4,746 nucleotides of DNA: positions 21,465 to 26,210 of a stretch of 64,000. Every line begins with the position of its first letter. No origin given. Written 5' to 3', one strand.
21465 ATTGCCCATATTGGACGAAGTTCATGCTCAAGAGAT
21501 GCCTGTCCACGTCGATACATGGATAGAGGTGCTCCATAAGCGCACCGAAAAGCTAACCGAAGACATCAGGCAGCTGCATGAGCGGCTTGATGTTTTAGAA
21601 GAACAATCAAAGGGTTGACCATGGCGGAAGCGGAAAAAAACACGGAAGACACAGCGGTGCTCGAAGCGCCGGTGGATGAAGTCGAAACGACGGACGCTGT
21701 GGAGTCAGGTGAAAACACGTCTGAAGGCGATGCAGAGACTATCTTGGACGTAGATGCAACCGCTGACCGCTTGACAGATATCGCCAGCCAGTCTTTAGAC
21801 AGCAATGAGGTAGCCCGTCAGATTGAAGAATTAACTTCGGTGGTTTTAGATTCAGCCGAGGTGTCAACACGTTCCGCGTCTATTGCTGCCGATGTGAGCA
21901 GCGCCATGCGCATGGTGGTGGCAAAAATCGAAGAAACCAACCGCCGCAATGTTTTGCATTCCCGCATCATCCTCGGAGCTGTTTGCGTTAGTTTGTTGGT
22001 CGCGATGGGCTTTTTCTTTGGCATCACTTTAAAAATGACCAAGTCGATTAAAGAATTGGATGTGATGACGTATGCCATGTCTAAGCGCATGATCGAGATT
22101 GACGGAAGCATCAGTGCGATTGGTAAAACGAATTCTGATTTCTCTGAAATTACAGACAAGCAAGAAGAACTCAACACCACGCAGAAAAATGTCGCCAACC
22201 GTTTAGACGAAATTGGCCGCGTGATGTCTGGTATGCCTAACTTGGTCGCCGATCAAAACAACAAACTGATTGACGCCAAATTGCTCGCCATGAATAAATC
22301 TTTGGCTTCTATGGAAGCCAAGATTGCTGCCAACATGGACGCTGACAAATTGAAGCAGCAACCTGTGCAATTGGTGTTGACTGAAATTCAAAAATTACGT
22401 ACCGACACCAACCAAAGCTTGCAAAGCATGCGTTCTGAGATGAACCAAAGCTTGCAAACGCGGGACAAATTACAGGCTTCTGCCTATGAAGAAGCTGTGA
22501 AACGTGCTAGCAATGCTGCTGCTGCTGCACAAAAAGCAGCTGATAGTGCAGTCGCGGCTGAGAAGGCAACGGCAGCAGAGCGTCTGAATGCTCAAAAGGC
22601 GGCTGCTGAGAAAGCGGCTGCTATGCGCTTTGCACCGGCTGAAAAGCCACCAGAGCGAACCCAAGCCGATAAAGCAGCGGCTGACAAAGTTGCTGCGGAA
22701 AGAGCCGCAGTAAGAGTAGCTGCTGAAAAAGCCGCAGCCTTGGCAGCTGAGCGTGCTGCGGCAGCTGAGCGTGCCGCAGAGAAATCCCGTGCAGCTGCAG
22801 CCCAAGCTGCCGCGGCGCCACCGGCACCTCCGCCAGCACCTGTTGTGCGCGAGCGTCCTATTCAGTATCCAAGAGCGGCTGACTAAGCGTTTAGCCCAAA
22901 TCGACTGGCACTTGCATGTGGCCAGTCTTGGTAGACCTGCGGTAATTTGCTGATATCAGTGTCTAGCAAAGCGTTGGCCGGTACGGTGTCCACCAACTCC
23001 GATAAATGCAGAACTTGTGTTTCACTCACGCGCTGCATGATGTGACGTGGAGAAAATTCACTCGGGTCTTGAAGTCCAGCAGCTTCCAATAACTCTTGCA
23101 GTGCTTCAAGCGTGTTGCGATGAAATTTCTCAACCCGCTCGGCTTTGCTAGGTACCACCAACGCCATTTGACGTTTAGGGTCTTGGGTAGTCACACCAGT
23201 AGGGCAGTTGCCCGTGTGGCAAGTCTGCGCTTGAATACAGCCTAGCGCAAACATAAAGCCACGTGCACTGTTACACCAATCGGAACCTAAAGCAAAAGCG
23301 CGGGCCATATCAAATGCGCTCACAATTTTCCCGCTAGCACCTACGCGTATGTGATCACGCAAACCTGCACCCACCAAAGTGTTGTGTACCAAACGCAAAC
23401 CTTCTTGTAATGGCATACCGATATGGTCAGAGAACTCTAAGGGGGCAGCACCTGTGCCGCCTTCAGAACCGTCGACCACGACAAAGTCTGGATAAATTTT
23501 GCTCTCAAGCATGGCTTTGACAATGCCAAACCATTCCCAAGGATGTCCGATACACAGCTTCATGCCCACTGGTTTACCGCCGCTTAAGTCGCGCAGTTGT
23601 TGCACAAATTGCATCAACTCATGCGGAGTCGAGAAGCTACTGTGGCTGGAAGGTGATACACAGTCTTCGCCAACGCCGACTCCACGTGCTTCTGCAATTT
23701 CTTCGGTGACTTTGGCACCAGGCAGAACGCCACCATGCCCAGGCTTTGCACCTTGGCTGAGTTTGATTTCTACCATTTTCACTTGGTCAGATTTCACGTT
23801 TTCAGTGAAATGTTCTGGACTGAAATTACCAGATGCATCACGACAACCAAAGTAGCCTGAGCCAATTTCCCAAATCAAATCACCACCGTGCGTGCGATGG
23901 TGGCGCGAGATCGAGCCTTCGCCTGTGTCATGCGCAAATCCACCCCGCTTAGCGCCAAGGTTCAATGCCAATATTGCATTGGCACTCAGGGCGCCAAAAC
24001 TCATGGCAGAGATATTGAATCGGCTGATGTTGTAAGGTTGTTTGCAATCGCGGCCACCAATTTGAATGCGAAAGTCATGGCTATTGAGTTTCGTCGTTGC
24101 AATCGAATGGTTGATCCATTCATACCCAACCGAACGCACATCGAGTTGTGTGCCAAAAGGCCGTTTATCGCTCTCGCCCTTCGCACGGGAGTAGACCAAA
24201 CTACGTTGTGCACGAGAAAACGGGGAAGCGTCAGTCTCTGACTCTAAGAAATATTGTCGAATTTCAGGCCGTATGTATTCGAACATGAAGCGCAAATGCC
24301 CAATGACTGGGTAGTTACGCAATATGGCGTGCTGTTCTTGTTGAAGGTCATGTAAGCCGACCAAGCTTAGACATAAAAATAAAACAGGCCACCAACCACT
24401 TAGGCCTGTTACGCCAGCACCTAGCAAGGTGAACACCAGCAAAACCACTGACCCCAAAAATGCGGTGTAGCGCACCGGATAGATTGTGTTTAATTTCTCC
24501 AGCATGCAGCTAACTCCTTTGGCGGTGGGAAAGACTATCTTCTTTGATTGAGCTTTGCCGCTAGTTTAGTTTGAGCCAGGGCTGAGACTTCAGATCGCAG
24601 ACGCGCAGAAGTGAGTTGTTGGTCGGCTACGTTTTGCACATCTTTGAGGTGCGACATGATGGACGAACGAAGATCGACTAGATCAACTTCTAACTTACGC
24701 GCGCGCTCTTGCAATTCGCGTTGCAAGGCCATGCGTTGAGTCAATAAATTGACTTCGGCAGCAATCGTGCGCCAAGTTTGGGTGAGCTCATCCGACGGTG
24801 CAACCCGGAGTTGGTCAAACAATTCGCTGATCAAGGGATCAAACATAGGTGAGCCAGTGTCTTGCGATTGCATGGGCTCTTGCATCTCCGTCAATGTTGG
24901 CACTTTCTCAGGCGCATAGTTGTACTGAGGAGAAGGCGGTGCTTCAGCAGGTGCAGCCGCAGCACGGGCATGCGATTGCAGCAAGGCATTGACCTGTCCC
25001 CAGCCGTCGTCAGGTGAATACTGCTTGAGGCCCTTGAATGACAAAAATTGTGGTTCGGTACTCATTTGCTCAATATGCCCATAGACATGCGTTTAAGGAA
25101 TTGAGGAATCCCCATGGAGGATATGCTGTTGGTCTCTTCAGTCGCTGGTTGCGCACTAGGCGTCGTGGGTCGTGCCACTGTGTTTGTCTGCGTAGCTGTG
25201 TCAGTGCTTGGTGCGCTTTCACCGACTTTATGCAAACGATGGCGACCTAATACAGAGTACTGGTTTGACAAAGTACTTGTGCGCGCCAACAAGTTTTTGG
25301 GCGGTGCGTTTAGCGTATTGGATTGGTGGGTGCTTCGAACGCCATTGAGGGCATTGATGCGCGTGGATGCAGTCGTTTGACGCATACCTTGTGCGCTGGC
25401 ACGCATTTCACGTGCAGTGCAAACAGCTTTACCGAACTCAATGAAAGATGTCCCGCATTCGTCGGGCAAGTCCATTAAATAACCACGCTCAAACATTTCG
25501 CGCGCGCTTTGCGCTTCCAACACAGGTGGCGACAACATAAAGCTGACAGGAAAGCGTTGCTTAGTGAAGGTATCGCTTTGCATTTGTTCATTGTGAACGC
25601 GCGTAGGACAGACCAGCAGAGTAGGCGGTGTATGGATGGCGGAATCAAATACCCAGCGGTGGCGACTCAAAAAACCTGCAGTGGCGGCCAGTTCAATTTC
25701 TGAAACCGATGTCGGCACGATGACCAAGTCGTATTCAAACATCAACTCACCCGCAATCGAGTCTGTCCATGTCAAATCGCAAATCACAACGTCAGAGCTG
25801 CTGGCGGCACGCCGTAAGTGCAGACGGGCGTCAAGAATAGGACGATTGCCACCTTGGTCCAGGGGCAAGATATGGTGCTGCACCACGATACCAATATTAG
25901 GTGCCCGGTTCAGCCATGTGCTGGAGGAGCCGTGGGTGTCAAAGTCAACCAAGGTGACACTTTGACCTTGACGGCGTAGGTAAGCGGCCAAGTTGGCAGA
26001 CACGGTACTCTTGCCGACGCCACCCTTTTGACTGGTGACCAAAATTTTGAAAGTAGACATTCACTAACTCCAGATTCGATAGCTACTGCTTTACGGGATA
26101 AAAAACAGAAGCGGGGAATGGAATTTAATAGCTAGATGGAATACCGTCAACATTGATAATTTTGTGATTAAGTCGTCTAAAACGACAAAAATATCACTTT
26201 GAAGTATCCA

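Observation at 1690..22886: Non-canonical sigma-54-driven flagellar system with enlarged components in an apparent Comamonadaceae host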

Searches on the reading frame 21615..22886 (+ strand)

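Call 8: search_protein_families(library=ncbifam, proteins=[window:21615-22886:+], max_evalue=0.01)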
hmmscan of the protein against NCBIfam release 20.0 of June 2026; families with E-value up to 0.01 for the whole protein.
window:21615-22886:+ (423 aa): 1 family
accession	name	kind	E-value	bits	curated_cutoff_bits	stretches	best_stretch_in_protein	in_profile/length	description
NF038053.1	hist_H1_lk_Burk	equivalog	0.0014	19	80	1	288-412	50-178/195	histone H1-like DNA-binding protein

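Call 30: search_protein_families(library=pfam, max_evalue=0.01, proteins=[window:21615-22886:+])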
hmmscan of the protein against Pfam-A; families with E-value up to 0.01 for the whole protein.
window:21615-22886:+ (423 aa): 0 families

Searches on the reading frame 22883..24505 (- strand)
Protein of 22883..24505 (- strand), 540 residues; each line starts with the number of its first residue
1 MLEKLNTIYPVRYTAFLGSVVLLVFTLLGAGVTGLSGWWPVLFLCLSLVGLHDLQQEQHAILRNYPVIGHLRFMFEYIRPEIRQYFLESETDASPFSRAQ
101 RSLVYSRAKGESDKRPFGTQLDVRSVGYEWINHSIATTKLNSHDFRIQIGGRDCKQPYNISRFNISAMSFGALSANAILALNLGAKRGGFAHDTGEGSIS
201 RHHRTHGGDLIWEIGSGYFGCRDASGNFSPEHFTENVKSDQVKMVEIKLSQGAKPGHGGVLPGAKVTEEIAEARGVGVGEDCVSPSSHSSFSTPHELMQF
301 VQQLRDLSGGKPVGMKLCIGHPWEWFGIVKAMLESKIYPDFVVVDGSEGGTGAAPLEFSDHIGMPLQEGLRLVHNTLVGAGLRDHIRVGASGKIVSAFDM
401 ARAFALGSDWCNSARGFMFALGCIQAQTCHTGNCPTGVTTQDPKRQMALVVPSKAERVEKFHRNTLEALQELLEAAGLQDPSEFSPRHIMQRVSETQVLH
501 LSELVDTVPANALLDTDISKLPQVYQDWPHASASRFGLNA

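Call 8: search_protein_families(library=ncbifam, proteins=[window:22883-24505:-], max_evalue=0.01)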
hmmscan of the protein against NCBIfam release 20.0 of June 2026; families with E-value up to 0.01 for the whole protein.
window:22883-24505:- (540 aa): 1 family
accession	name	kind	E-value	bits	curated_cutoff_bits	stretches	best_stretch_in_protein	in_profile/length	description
NF008730.0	PRK11750.1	equivalog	6.7e-44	149.6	1047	1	160-487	858-1168/1490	glutamate synthase large subunit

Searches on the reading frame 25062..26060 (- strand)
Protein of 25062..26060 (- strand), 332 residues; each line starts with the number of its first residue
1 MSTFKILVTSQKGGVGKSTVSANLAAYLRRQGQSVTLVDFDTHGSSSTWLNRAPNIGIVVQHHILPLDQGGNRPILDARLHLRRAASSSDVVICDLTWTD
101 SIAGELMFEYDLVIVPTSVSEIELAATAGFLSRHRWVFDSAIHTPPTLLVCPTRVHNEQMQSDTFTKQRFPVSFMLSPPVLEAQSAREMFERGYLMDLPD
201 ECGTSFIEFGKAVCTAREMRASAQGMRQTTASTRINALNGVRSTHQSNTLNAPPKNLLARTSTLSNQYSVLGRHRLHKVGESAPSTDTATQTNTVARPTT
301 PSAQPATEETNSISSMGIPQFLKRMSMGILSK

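Call 8: search_protein_families(library=ncbifam, proteins=[window:25062-26060:-], max_evalue=0.01)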
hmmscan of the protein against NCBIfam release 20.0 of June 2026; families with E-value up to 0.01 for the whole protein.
window:25062-26060:- (332 aa): 26 families (the best 25 are shown)
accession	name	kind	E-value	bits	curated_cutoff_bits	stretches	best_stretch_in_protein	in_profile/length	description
NF041546.1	ParA_partition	equivalog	1.1e-16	61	180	1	6-131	2-120/203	ParA family partition ATPase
NF041136.1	MrpORP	equivalog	7.8e-13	48.4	450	1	5-48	7-50/365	iron-sulfur cluster carrier protein MrpORP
TIGR03371.1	cellulose_yhjQ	equivalog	4.1e-09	36.3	157.85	1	6-44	4-42/246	cellulose biosynthesis protein BcsQ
TIGR01968.1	minD_bact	equivalog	1.2e-08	34.6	212.9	1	6-42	4-40/261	septum site-determining protein MinD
NF047398.1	AAA_KGGVGR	domain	3.4e-07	30.8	90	1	7-43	6-42/190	KGGVGR-motif variant AAA ATPase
NF008669.0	PRK11670.1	equivalog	6.7e-07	28.5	348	1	6-46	110-150/369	iron-sulfur cluster carrier protein ApbC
TIGR01969.1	minD_arch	subfamily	1.2e-06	27.9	201.75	1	6-41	3-38/251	cell division ATPase MinD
NF010443.0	PRK13869.1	subfamily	1.2e-06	27.6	446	1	6-58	124-176/405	plasmid-partitioning protein RepA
TIGR01007.1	eps_fam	subfamily_domain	9.8e-06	25.2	108.05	1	6-48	20-62/204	polysaccharide biosynthesis tyrosine autokinase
TIGR03815.1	CpaE_hom_Actino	equivalog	1.5e-05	24.3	154.45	1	6-45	114-153/340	septum site-determining protein Ssd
NF008079.0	PRK10818.1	equivalog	1.8e-05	24.2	508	1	6-42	5-41/270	septum site-determining protein MinD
NF040564.1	SCO2523_fam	equivalog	3.1e-05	23.4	200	1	6-45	3-41/305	SCO2523 family variant P-loop protein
NF053622.1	ATPseBagAMYCTU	equivalog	0.00011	21.7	400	1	6-44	9-47/325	ATPase BagA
NF033200.1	F430_CfbC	exception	0.00012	21.5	402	1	11-57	7-53/260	Ni-sirohydrochlorin a,c-diamide reductive cyclase ATP-dependent reductase subunit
TIGR01281.1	DPOR_bchL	equivalog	0.00021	20.8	345.15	1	7-46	3-42/268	ferredoxin:protochlorophyllide reductase (ATP-dependent) iron-sulfur ATP-binding protein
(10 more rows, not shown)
